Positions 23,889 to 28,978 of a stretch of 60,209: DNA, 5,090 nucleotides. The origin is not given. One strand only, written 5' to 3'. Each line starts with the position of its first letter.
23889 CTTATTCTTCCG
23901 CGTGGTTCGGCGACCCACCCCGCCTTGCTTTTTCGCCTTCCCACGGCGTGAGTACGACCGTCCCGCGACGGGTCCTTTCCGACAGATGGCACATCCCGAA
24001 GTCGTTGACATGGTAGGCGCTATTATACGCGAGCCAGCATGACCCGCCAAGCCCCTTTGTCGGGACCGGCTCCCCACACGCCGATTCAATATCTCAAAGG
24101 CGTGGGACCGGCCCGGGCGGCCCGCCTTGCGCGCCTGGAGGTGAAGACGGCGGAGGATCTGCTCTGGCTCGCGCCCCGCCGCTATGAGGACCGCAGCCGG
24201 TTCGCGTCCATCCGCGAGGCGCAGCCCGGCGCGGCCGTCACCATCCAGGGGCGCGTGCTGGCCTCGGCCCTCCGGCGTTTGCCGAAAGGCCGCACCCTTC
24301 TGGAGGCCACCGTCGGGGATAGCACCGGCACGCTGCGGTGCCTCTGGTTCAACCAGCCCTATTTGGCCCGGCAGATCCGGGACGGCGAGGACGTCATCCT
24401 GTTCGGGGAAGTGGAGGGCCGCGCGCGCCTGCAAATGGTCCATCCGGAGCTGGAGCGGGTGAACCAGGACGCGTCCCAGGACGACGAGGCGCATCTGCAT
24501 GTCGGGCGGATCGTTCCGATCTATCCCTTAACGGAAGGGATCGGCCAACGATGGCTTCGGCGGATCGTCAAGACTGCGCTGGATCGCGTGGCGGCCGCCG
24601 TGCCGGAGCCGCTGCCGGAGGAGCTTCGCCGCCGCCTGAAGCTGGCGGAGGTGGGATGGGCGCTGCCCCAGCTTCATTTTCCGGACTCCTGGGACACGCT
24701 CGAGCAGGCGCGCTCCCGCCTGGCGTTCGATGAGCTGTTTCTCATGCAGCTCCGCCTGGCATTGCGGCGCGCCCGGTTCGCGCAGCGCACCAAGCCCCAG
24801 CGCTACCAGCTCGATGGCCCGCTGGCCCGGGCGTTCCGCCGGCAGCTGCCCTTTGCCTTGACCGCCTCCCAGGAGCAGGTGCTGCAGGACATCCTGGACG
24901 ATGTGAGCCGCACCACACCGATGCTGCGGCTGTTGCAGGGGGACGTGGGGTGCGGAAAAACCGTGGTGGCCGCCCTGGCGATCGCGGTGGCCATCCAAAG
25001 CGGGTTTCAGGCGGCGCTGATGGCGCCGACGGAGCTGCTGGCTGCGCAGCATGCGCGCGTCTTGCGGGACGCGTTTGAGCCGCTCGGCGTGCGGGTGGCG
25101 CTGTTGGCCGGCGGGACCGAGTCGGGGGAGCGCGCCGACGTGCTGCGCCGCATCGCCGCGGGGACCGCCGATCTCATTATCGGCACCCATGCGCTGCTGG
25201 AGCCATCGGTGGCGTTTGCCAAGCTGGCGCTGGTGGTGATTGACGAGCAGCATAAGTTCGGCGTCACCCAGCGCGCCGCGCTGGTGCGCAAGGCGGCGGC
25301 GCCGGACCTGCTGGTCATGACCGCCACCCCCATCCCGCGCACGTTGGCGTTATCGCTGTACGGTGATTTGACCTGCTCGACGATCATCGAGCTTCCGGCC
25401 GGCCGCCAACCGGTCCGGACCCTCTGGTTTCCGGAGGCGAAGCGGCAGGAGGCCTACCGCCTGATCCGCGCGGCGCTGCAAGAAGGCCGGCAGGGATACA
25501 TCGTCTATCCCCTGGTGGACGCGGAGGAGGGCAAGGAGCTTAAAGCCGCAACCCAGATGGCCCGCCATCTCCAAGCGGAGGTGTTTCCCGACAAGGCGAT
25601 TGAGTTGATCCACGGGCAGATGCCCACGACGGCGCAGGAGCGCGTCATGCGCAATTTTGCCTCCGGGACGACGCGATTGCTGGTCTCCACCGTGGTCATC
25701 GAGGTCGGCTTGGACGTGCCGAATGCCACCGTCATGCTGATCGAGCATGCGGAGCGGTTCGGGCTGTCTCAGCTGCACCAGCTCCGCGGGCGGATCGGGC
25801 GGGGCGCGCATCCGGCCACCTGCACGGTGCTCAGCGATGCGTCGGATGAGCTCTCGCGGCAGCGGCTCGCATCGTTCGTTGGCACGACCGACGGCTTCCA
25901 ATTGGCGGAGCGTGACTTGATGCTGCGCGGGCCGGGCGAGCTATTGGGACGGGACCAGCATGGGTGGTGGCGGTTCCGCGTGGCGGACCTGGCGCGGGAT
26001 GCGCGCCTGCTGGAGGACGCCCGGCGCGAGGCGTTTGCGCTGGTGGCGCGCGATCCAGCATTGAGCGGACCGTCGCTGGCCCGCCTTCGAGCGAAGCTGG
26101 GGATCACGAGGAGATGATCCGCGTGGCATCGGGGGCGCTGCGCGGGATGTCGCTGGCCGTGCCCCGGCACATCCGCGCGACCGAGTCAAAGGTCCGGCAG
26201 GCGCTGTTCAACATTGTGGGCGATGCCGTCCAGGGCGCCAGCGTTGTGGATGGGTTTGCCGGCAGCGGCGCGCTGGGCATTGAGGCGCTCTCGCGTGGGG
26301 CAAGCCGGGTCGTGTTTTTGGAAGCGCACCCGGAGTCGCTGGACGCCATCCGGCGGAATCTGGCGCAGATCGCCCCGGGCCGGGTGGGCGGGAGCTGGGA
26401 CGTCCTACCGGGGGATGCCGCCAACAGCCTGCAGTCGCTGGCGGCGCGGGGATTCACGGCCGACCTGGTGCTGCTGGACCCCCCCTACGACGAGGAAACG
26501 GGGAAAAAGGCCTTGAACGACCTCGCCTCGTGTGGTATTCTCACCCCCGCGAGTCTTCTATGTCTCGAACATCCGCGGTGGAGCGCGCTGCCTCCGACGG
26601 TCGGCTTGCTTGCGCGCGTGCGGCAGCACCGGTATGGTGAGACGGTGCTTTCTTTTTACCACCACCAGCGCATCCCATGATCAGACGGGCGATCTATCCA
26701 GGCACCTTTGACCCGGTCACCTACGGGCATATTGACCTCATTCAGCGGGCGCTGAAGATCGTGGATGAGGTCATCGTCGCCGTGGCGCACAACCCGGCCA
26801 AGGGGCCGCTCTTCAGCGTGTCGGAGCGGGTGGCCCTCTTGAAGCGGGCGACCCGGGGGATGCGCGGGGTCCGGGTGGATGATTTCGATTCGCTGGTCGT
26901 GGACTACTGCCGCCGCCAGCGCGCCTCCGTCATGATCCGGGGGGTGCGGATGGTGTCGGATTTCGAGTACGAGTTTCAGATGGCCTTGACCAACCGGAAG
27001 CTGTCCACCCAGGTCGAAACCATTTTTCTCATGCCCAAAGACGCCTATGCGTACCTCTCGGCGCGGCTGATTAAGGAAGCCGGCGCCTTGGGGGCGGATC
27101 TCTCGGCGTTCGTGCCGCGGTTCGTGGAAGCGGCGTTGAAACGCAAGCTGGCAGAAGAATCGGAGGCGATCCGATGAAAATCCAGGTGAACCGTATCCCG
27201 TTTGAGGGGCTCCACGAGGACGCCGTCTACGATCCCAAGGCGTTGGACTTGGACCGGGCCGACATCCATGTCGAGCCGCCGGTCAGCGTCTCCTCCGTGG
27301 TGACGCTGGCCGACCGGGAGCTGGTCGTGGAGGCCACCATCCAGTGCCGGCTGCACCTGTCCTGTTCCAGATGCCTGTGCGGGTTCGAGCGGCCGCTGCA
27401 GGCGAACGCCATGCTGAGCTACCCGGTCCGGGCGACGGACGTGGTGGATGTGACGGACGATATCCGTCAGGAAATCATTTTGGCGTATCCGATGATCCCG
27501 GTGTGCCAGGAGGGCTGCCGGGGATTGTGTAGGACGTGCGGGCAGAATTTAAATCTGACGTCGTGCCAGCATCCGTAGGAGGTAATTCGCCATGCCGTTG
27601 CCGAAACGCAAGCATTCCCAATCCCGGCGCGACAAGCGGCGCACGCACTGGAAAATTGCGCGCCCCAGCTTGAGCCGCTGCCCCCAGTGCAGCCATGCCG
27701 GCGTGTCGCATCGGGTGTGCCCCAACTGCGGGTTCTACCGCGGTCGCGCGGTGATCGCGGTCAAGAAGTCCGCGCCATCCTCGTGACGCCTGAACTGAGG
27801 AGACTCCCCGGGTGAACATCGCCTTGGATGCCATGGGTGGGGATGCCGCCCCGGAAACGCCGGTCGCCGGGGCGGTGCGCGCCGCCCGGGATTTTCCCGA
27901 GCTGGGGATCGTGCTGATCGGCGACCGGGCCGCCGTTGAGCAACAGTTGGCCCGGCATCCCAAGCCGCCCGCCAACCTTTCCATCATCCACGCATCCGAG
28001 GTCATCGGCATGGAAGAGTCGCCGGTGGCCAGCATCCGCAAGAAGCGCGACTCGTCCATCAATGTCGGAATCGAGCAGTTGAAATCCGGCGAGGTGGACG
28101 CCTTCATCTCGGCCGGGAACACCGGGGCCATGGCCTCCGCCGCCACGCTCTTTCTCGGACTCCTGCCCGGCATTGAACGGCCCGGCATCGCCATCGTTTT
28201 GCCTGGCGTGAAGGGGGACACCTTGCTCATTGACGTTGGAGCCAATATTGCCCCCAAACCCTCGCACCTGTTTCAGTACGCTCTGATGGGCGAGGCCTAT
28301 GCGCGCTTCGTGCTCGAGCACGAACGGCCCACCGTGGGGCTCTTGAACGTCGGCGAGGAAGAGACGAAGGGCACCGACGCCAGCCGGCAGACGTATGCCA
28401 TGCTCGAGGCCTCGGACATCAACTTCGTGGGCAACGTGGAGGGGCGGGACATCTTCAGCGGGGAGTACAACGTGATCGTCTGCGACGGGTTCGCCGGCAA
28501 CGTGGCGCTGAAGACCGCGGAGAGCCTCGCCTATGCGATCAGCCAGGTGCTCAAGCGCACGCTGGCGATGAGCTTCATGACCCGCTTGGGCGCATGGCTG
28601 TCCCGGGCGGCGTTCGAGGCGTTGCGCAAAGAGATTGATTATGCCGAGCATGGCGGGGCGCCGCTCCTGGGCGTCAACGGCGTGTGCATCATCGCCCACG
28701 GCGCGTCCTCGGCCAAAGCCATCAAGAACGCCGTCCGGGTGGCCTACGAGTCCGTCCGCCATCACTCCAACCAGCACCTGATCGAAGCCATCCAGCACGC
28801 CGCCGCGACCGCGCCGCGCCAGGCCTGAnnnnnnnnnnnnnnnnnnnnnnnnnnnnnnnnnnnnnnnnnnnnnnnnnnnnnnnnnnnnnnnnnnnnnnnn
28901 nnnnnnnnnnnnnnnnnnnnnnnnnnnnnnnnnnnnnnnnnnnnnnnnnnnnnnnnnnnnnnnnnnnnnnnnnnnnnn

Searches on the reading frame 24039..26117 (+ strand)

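Call 14: search_protein_families(library=pfam, proteins=[window:24039-26117:+], max_evalue=0.001)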
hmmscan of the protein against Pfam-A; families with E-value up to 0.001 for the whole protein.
window:24039-26117:+ (692 aa): 8 families
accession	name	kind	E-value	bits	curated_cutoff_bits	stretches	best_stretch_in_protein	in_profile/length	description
PF17191.10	RecG_wedge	-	5.3e-29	101.3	23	1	15-182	1-160/162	RecG wedge domain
PF00270.35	DEAD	-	3e-22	79.6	26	1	276-435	2-163/167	DEAD/DEAH box helicase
PF00271.37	Helicase_C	-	7.5e-20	71.7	23.5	1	508-588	31-108/110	Helicase conserved C-terminal domain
PF19833.4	RecG_dom3_C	-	1.5e-12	47.9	26.8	1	616-686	1-72/87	ATP-dependent DNA helicase RecG, domain 3, C-terminal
PF04851.21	ResIII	-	6.2e-08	33.2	22.5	1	273-431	3-162/164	Type III restriction enzyme, res subunit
PF01336.31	tRNA_anti-codon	-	8e-07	29.4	27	1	67-139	1-73/75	OB-fold nucleic acid binding domain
PF13604.12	AAA_30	-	8.3e-06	26.1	27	1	274-423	2-116/191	AAA domain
PF22590.2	Cas3-like_C_2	-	0.00017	22.3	27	1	502-589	13-104/106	CRISPR-associated nuclease/helicase Cas3, C-terminal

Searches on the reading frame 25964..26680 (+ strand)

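Call 14: search_protein_families(library=pfam, proteins=[window:25964-26680:+], max_evalue=0.001)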
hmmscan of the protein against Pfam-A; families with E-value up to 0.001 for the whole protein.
window:25964-26680:+ (238 aa): 1 family
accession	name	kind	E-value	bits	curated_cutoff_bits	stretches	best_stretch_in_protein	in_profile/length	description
PF03602.21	Cons_hypoth95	-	8.7e-42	143.3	24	1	52-232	1-181/182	Conserved hypothetical protein 95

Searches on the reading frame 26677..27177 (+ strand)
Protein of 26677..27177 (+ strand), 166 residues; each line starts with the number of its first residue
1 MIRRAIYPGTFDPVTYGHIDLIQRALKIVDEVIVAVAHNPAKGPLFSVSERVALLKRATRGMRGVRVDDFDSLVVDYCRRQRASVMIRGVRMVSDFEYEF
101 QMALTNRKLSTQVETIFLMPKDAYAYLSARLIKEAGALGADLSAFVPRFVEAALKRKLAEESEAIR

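Call 14: search_protein_families(library=pfam, proteins=[window:26677-27177:+], max_evalue=0.001)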
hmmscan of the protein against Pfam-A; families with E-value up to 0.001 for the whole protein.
window:26677-27177:+ (166 aa): 1 family
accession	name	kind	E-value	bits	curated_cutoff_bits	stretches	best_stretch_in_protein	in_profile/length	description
PF01467.32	CTP_transf_like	-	2e-28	99.7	21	1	6-134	1-132/133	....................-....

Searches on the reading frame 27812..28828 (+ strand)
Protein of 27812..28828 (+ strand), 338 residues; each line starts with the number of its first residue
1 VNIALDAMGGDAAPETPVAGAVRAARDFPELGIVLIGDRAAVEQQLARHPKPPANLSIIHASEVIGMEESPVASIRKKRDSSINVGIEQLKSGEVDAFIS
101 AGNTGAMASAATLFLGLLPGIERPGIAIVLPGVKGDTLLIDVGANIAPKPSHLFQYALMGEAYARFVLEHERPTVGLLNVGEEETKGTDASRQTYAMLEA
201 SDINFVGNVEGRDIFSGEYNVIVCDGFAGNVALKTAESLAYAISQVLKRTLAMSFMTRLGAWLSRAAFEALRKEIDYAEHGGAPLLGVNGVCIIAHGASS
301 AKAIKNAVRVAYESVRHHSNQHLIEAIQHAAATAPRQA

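Call 14: search_protein_families(library=pfam, proteins=[window:27812-28828:+], max_evalue=0.001)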
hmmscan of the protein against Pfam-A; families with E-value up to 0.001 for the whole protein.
window:27812-28828:+ (338 aa): 1 family
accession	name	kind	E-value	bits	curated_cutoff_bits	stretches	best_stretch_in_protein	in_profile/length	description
PF02504.20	FA_synthesis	-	4.4e-110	368.2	29.1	1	1-318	1-320/324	Fatty acid synthesis protein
